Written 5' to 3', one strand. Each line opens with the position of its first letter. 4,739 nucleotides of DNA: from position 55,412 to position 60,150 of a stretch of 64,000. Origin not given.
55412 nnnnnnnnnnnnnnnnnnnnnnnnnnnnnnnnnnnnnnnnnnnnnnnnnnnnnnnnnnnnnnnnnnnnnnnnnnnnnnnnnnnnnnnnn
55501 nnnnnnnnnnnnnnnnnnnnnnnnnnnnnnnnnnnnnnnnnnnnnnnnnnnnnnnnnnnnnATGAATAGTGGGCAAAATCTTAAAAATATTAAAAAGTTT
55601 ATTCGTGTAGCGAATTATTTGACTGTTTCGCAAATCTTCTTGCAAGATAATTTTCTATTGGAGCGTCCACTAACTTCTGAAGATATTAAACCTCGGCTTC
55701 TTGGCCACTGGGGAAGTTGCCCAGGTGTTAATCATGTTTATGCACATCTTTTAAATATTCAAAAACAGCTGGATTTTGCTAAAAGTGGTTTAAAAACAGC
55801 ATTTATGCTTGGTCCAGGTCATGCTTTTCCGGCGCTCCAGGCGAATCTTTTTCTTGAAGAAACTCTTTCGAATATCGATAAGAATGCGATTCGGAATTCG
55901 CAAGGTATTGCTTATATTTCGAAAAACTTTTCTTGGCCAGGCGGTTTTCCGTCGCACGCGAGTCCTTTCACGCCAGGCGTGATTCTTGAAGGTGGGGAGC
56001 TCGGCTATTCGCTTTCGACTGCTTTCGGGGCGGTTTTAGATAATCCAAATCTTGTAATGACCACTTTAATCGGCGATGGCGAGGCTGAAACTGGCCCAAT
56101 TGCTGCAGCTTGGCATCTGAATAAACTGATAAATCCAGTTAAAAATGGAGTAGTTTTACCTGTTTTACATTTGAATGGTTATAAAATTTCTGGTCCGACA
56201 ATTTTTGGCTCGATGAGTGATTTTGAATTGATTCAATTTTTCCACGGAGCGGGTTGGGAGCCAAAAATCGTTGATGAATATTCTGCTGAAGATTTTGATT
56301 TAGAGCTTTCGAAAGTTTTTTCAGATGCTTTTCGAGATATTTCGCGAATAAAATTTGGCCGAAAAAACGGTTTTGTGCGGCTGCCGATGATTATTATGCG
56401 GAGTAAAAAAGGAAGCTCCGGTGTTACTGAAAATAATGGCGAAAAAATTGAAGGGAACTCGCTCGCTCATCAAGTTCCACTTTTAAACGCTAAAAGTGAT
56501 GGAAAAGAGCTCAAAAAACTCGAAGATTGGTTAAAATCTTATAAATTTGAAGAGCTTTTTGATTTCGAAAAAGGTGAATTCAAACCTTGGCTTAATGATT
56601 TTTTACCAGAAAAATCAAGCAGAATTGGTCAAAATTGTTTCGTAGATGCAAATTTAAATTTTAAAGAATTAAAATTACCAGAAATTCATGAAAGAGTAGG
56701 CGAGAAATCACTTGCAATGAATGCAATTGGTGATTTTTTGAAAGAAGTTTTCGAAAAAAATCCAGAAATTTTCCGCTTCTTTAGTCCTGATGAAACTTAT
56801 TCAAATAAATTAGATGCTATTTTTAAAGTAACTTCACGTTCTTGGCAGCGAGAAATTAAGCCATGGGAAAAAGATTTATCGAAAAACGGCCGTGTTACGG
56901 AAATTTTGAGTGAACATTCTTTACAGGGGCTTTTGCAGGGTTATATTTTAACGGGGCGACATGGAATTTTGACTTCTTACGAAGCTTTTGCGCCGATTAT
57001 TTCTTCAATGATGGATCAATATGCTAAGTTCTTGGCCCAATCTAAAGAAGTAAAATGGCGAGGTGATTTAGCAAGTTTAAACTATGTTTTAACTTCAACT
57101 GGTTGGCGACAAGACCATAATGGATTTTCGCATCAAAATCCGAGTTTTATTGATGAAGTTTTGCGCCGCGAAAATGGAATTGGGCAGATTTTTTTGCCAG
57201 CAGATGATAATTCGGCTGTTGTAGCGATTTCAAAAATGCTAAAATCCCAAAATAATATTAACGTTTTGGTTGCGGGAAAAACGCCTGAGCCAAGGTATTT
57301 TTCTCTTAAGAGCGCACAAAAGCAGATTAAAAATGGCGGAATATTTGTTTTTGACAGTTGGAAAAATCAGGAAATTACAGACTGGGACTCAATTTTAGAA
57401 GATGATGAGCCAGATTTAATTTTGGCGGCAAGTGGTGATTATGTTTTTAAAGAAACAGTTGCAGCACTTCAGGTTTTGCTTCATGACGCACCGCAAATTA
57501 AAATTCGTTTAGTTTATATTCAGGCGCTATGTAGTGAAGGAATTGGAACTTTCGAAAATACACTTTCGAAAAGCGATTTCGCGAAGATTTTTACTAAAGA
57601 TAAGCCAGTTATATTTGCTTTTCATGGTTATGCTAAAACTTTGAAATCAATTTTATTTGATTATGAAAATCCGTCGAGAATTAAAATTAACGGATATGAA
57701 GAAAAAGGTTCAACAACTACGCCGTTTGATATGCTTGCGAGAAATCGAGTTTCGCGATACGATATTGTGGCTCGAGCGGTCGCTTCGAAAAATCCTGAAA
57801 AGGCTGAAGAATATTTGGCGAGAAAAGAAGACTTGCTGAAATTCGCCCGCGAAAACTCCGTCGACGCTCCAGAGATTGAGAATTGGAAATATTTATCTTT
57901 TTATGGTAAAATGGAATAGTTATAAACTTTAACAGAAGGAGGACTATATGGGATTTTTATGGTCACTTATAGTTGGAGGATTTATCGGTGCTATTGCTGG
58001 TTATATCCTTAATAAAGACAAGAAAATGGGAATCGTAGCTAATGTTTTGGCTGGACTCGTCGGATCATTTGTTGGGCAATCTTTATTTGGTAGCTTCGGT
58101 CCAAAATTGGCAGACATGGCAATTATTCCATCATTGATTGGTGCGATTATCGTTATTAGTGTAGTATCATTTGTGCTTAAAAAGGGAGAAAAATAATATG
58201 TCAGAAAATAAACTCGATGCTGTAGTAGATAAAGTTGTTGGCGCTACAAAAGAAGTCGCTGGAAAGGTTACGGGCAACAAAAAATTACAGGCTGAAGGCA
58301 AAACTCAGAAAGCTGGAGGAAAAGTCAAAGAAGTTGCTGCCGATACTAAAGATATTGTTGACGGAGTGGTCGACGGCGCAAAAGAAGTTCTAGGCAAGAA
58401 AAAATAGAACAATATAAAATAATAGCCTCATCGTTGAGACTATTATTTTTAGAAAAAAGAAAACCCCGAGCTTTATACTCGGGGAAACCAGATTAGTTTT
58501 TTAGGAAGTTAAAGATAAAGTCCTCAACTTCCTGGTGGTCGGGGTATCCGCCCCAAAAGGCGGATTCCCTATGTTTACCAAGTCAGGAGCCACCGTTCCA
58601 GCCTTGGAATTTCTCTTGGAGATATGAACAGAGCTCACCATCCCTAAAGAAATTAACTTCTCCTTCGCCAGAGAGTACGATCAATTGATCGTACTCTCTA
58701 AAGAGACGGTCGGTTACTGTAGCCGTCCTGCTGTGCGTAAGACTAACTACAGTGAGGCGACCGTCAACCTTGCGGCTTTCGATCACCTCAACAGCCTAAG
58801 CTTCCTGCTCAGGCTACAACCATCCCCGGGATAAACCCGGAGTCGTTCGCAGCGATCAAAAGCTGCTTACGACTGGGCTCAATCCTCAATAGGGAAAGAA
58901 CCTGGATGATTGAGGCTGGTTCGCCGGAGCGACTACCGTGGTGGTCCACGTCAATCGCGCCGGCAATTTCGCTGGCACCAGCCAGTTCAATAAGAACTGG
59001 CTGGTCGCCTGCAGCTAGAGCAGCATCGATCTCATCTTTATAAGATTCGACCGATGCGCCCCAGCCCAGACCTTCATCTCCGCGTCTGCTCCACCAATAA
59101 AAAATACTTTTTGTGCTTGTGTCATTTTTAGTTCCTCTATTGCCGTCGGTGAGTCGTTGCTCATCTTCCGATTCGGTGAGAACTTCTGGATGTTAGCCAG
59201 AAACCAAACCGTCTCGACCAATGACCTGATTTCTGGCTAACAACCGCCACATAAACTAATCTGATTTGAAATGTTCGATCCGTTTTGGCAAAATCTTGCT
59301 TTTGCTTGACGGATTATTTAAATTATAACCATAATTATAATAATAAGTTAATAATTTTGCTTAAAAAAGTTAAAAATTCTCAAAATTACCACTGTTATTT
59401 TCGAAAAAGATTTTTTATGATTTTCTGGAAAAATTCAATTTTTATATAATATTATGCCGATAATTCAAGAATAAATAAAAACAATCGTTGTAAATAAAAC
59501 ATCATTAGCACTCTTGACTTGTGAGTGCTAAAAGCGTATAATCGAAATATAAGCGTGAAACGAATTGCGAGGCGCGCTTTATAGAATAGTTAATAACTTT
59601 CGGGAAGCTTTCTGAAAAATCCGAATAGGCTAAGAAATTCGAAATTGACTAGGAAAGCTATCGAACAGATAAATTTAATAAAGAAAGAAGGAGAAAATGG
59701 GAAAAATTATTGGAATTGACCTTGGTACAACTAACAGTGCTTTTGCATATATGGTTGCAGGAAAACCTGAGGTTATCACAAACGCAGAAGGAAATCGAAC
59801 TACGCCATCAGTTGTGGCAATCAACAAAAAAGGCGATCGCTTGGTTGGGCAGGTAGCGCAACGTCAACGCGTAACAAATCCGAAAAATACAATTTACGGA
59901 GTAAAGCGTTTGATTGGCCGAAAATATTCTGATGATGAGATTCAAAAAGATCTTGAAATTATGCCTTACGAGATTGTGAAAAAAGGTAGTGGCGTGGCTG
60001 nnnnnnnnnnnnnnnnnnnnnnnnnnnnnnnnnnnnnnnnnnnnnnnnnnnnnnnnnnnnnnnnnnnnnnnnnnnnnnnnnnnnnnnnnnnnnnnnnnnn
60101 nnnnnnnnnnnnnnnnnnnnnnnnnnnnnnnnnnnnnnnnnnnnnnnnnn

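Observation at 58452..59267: GC-rich island of about 0.8 kb holding a frameshifted gene, bounded by inverted repeats, inserted between csbD and dnaK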

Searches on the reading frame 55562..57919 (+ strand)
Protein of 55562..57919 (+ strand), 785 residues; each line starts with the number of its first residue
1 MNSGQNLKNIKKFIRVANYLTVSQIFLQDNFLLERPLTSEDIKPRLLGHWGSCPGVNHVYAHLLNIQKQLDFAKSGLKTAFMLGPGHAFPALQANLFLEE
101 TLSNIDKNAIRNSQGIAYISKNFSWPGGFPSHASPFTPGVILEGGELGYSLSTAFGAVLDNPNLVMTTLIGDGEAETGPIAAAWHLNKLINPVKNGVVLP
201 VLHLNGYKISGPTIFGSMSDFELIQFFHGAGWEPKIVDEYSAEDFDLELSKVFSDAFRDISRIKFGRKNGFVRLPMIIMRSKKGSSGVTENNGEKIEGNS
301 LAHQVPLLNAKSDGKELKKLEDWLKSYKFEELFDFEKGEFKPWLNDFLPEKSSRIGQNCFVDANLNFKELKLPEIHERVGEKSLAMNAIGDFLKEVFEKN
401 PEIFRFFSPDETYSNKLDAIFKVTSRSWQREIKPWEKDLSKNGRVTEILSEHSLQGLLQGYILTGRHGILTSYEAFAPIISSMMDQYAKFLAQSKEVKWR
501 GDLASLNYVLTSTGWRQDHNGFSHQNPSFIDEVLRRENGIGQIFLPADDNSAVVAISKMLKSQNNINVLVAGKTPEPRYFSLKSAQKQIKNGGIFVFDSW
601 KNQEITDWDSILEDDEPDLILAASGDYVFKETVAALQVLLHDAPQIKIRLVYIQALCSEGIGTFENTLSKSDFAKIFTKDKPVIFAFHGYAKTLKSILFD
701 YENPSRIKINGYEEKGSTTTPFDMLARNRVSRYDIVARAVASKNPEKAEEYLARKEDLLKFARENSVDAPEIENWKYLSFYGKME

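Call 60: find_homologous_proteins(query=window:55562-57919:+, max_evalue=1e-100)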
Query window:55562-57919:+ (785 aa): 7951 proteins with E <= 1e-100 among 8000 candidates; the best 120 are listed.
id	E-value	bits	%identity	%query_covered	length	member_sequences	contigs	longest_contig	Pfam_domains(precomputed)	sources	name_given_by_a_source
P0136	0.0e+0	1796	100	100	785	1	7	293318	PF09363.16,PF09364.16,PF03894.21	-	-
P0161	0.0e+0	1741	96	100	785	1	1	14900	PF09363.16,PF09364.16,PF03894.21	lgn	-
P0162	0.0e+0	1739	96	100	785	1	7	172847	PF09363.16,PF09364.16,PF03894.21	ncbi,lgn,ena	-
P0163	0.0e+0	1736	96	100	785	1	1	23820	PF09363.16,PF09364.16,PF03894.21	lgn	-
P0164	0.0e+0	1705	95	100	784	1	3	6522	PF09363.16,PF09364.16,PF03894.21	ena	-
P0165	0.0e+0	1681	94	99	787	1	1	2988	PF09363.16,PF09364.16,PF03894.21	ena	-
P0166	0.0e+0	1673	94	99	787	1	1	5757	PF09363.16,PF09364.16,PF03894.21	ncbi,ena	-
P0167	0.0e+0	1673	94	99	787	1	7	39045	PF09363.16,PF09364.16,PF03894.21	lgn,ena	-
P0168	0.0e+0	1670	93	99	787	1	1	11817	PF09363.16,PF09364.16,PF03894.21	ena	-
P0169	0.0e+0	1667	94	99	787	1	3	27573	PF09363.16,PF09364.16,PF03894.21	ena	-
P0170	0.0e+0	1667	94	99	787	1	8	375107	PF09363.16,PF09364.16,PF03894.21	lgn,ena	-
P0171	0.0e+0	1666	93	99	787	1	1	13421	PF09363.16,PF09364.16,PF03894.21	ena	-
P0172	0.0e+0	1666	93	99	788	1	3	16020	PF09363.16,PF09364.16,PF03894.21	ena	-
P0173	0.0e+0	1653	92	99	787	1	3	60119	PF09363.16,PF09364.16,PF03894.21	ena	-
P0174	0.0e+0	1652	92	99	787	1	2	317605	PF09363.16,PF09364.16,PF03894.21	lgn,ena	-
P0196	0.0e+0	1642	91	99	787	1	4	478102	PF09363.16,PF09364.16,PF03894.21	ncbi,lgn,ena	-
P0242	0.0e+0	1633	91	99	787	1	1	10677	PF09363.16,PF09364.16,PF03894.21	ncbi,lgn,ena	ncbi:MAG: phosphoketolase family protein [Candidatus Nanogingivalis sp.]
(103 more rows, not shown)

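Call 61: find_encoding_contigs(protein=P0196, flank=5000, max_places=3)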
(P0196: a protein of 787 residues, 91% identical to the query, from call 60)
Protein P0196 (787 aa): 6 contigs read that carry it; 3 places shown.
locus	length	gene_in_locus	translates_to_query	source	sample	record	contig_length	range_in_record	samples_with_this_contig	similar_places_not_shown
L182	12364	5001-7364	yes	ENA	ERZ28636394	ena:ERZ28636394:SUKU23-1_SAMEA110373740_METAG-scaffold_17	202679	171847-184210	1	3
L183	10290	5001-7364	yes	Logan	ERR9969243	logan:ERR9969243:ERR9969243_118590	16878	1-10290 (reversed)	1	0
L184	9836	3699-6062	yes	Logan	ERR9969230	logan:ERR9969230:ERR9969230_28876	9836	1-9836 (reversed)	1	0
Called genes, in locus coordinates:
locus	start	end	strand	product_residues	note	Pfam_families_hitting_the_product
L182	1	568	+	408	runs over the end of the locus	PF03144:GTP_EFTU_D2, PF00679:EFG_C, PF06421:LepA_C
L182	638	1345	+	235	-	PF20772:TACO1_YebC_N, PF01709:Transcrip_reg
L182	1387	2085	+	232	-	PF10026:DUF2268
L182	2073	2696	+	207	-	-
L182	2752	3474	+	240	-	PF00625:Guanylate_kin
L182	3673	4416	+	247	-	PF03444:WHD_HrcA (weak), PF01628:HrcA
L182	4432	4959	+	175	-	PF01025:GrpE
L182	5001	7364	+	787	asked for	PF09364:XFP_N, PF03894:XFP, PF09363:XFP_C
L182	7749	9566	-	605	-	PF03235:GmrSD_N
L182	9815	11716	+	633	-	PF00012:HSP70, PF06723:MreB_Mbl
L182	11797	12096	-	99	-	-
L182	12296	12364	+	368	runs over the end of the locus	PF00226:DnaJ, PF01556:DnaJ_C, PF00684:DnaJ_CXXCXGXG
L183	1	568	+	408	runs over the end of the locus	PF03144:GTP_EFTU_D2, PF00679:EFG_C, PF06421:LepA_C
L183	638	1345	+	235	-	PF20772:TACO1_YebC_N, PF01709:Transcrip_reg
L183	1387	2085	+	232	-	PF10026:DUF2268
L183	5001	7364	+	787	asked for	PF09364:XFP_N, PF03894:XFP, PF09363:XFP_C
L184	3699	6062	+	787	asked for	PF09364:XFP_N, PF03894:XFP, PF09363:XFP_C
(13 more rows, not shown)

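Call 62: find_encoding_contigs(protein=P0242, flank=5000, max_places=2)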
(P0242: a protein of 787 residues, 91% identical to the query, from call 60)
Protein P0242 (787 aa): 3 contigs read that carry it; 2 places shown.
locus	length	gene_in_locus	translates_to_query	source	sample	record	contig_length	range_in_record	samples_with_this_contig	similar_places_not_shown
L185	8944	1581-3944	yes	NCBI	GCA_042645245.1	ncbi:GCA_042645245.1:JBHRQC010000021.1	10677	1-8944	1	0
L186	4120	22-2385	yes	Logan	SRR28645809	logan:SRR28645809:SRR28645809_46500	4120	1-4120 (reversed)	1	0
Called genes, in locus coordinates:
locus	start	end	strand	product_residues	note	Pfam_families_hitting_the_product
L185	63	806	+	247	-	PF03444:WHD_HrcA (weak), PF01628:HrcA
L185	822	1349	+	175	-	PF01025:GrpE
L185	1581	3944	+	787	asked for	PF09364:XFP_N, PF03894:XFP, PF09363:XFP_C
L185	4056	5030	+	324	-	-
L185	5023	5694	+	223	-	-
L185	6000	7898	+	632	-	PF00012:HSP70, PF06723:MreB_Mbl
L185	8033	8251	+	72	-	-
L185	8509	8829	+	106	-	-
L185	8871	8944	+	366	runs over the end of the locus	PF00226:DnaJ, PF01556:DnaJ_C, PF15777:Anti-TRAP (faint), PF00684:DnaJ_CXXCXGXG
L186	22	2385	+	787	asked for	PF09364:XFP_N, PF03894:XFP, PF09363:XFP_C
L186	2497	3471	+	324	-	-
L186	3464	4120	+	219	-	?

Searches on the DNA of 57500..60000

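Call 4: search_rna_families(source=window, start=57500, end=60000, threshold=evalue, max_evalue=1, show_alignments=3)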
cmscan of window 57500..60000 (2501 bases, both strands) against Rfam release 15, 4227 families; matches with E-value up to 1: 3.
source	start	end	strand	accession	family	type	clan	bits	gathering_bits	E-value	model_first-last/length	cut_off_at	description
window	59290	59347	-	RF01393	isrJ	Gene; sRNA;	-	20.7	37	0.9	1-75/75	no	isrJ Hfq binding RNA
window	58456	58515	-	RF02837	anti-hemB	Gene; sRNA;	-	20.6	49.5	0.087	1-81/81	no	Burkholderia RNA 7 (anti-hemB)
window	57606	57693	+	RF00954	MIR1446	Gene; miRNA;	-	20.2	70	0.53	1-105/105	no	MIR1446 microRNA precursor family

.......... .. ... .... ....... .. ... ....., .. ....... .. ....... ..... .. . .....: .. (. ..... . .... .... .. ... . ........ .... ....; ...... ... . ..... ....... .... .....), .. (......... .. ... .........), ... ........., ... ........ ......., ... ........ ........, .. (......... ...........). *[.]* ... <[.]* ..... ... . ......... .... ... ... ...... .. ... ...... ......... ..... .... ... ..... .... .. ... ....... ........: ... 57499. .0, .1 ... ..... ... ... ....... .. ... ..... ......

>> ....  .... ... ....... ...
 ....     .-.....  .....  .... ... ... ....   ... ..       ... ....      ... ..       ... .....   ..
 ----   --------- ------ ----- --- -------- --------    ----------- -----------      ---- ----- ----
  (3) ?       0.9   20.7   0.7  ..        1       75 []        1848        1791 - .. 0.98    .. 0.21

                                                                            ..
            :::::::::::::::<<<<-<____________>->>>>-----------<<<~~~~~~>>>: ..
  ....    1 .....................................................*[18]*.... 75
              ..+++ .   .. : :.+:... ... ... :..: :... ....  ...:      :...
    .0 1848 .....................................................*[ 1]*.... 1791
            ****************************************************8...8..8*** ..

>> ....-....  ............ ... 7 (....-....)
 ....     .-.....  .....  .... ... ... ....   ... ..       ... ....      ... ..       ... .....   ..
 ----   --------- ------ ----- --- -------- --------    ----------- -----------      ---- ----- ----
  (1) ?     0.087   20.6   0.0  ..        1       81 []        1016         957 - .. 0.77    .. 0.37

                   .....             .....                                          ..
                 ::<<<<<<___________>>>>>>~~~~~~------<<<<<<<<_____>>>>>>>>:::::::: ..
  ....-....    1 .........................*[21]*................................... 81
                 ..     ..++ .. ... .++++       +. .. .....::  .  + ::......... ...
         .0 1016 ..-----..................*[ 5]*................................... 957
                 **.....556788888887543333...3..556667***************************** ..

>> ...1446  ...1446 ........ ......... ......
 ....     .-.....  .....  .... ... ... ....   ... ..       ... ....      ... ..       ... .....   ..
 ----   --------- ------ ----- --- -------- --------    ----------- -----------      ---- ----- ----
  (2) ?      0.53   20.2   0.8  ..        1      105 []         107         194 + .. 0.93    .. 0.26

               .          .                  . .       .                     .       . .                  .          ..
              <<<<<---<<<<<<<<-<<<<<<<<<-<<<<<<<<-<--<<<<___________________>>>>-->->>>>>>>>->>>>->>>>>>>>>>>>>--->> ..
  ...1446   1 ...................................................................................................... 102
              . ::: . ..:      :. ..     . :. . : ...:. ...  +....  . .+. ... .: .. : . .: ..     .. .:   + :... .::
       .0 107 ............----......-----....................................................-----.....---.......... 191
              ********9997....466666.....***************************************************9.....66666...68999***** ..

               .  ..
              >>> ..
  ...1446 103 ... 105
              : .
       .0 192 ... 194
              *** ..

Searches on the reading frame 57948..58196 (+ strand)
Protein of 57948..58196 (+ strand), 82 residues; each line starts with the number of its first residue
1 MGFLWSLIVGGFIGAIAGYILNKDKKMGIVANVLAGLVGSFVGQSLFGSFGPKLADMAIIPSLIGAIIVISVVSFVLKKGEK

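Call 57: find_encoding_contigs(protein=window:57948-58196:+, flank=4000, max_places=10)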
Protein window:57948-58196:+ (82 aa): 20 contigs read that carry it; 10 places shown.
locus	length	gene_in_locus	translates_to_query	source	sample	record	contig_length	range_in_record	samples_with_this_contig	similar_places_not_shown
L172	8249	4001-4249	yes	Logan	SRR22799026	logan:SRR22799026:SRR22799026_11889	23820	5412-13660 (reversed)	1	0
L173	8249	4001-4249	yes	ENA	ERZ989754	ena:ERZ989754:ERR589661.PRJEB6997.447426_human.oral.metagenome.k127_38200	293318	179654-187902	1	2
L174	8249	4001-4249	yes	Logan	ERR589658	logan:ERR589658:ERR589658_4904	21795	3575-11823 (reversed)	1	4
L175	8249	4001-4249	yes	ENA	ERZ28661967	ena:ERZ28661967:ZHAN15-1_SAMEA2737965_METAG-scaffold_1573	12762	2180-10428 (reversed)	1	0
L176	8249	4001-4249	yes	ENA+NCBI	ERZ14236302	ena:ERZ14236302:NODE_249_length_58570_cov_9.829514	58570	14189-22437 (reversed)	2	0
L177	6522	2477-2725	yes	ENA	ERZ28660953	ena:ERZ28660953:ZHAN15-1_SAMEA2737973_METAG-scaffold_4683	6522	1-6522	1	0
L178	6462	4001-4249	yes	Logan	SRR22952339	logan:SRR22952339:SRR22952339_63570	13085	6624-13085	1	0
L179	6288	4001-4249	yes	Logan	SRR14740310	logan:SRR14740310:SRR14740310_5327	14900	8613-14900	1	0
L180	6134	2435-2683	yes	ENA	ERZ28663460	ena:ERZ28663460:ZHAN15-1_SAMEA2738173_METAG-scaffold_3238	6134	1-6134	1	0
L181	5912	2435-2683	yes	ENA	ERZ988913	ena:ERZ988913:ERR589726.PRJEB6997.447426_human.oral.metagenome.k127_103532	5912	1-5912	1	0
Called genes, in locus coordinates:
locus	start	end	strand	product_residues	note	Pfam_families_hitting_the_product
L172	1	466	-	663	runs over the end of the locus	PF12705:PDDEXK_1, PF17854:FtsK_alpha, PF01580:FtsK_SpoIIIE, PF01935:DUF87 (weak)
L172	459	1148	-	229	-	PF03837:RecT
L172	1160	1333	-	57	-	-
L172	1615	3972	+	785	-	PF09364:XFP_N, PF03894:XFP, PF09363:XFP_C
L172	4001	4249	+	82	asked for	PF04226:Transgly_assoc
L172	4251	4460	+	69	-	PF05532:CsbD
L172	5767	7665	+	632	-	PF00012:HSP70, PF06723:MreB_Mbl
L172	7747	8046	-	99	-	-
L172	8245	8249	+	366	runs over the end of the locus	PF00226:DnaJ, PF01556:DnaJ_C, PF00684:DnaJ_CXXCXGXG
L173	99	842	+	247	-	PF03444:WHD_HrcA (weak), PF01628:HrcA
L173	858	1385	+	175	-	PF01025:GrpE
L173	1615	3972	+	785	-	PF09364:XFP_N, PF03894:XFP, PF09363:XFP_C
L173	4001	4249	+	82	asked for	PF04226:Transgly_assoc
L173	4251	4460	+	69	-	PF05532:CsbD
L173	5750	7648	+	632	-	PF00012:HSP70, PF06723:MreB_Mbl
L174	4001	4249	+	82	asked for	PF04226:Transgly_assoc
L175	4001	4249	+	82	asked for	PF04226:Transgly_assoc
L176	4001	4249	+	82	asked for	PF04226:Transgly_assoc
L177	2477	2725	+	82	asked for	PF04226:Transgly_assoc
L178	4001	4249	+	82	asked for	PF04226:Transgly_assoc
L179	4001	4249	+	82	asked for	PF04226:Transgly_assoc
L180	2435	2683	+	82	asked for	PF04226:Transgly_assoc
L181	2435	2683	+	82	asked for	PF04226:Transgly_assoc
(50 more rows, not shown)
